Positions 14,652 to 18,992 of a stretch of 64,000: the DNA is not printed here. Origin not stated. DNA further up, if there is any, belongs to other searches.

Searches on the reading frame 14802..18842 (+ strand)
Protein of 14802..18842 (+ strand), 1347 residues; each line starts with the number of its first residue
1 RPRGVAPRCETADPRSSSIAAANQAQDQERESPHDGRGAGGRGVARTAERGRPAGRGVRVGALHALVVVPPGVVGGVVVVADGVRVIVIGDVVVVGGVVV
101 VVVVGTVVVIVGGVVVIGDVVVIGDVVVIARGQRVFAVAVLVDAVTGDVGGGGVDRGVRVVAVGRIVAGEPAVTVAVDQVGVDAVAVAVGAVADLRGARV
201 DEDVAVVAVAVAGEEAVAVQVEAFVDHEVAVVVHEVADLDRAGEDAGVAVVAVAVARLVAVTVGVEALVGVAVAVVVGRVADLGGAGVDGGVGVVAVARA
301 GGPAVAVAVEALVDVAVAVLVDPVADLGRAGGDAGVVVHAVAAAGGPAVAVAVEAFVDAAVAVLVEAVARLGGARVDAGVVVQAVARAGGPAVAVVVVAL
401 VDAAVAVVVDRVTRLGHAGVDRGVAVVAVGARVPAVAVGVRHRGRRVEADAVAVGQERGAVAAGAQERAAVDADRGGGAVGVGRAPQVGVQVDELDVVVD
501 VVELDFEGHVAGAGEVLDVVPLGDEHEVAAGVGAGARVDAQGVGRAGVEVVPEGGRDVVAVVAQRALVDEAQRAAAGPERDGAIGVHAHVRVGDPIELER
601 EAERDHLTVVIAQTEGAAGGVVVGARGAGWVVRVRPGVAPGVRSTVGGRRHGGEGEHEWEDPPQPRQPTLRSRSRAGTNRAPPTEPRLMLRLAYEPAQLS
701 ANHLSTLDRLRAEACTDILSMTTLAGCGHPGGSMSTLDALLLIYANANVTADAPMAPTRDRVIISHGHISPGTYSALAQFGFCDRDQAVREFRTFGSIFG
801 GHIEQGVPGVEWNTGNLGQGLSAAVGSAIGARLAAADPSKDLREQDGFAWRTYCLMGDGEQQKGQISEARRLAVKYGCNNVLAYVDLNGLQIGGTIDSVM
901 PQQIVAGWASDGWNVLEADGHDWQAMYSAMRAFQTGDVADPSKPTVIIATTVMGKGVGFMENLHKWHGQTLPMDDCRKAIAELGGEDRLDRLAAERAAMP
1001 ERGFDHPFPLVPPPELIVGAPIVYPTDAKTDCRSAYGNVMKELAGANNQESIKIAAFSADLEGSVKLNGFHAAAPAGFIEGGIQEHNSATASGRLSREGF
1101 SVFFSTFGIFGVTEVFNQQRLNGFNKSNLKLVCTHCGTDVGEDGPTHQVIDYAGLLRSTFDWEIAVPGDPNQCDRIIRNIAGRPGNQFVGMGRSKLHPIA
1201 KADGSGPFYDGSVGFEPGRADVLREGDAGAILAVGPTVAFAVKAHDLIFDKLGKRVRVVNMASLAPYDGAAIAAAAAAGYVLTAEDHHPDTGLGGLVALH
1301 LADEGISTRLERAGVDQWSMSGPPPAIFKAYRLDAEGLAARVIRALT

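Call 30: search_protein_families(library=pfam, proteins=[window:14802-18842:+], max_evalue=0.001)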
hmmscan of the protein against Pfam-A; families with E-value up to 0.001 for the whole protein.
window:14802-18842:+ (1347 aa): 2 families
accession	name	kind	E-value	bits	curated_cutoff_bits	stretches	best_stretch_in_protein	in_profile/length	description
PF00456.26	Transketolase_N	-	2.9e-41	142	22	1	724-985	19-277/334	Transketolase, thiamine diphosphate binding domain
PF02779.29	Transket_pyr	-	4.8e-17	62.6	27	1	1031-1185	4-159/174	Transketolase, pyrimidine binding domain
